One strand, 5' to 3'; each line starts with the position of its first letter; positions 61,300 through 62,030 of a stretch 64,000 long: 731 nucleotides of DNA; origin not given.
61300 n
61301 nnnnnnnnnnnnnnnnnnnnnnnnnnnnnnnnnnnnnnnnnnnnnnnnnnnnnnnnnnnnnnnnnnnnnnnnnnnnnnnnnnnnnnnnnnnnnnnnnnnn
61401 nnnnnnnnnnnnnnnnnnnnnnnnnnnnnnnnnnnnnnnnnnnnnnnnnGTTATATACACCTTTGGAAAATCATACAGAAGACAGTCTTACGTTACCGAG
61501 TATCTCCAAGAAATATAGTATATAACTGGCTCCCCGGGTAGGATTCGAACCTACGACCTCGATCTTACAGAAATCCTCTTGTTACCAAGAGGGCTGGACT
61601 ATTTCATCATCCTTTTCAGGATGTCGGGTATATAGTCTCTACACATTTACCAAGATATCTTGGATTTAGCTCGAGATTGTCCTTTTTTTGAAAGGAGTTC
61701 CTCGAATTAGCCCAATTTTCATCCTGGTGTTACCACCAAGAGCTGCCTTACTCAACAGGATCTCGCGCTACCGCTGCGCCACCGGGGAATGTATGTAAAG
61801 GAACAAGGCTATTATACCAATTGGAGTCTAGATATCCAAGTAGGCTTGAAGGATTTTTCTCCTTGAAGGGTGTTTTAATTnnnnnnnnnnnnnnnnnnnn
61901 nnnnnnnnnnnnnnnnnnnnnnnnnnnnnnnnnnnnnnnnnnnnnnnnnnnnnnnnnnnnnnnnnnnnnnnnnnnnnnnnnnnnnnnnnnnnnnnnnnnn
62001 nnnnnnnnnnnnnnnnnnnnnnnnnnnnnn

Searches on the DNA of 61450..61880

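Call 36: search_rna_families(source=window, start=61450, end=61880, threshold=evalue, max_evalue=1, show_alignments=2)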
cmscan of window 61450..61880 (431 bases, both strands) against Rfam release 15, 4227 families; matches with E-value up to 1: 4.
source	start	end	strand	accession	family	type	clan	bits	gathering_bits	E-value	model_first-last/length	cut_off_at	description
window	61575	61764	-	RF00028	Intron_gpI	Intron;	-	83.6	50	5.7e-22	1-253/253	no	Group I catalytic intron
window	61473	61580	-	RF02553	YrlA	Gene; sRNA;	-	17.9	69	0.39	1-114/114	no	Y RNA-like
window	61530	61591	-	RF00005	tRNA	Gene; tRNA;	CL00001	17.2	29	0.71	1-71/71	no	tRNA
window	61494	61521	+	RF01962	RMST_1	Gene; lncRNA;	-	14.6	40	0.57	1-61/61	no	Rhabdomyosarcoma 2 associated transcript conserved region 1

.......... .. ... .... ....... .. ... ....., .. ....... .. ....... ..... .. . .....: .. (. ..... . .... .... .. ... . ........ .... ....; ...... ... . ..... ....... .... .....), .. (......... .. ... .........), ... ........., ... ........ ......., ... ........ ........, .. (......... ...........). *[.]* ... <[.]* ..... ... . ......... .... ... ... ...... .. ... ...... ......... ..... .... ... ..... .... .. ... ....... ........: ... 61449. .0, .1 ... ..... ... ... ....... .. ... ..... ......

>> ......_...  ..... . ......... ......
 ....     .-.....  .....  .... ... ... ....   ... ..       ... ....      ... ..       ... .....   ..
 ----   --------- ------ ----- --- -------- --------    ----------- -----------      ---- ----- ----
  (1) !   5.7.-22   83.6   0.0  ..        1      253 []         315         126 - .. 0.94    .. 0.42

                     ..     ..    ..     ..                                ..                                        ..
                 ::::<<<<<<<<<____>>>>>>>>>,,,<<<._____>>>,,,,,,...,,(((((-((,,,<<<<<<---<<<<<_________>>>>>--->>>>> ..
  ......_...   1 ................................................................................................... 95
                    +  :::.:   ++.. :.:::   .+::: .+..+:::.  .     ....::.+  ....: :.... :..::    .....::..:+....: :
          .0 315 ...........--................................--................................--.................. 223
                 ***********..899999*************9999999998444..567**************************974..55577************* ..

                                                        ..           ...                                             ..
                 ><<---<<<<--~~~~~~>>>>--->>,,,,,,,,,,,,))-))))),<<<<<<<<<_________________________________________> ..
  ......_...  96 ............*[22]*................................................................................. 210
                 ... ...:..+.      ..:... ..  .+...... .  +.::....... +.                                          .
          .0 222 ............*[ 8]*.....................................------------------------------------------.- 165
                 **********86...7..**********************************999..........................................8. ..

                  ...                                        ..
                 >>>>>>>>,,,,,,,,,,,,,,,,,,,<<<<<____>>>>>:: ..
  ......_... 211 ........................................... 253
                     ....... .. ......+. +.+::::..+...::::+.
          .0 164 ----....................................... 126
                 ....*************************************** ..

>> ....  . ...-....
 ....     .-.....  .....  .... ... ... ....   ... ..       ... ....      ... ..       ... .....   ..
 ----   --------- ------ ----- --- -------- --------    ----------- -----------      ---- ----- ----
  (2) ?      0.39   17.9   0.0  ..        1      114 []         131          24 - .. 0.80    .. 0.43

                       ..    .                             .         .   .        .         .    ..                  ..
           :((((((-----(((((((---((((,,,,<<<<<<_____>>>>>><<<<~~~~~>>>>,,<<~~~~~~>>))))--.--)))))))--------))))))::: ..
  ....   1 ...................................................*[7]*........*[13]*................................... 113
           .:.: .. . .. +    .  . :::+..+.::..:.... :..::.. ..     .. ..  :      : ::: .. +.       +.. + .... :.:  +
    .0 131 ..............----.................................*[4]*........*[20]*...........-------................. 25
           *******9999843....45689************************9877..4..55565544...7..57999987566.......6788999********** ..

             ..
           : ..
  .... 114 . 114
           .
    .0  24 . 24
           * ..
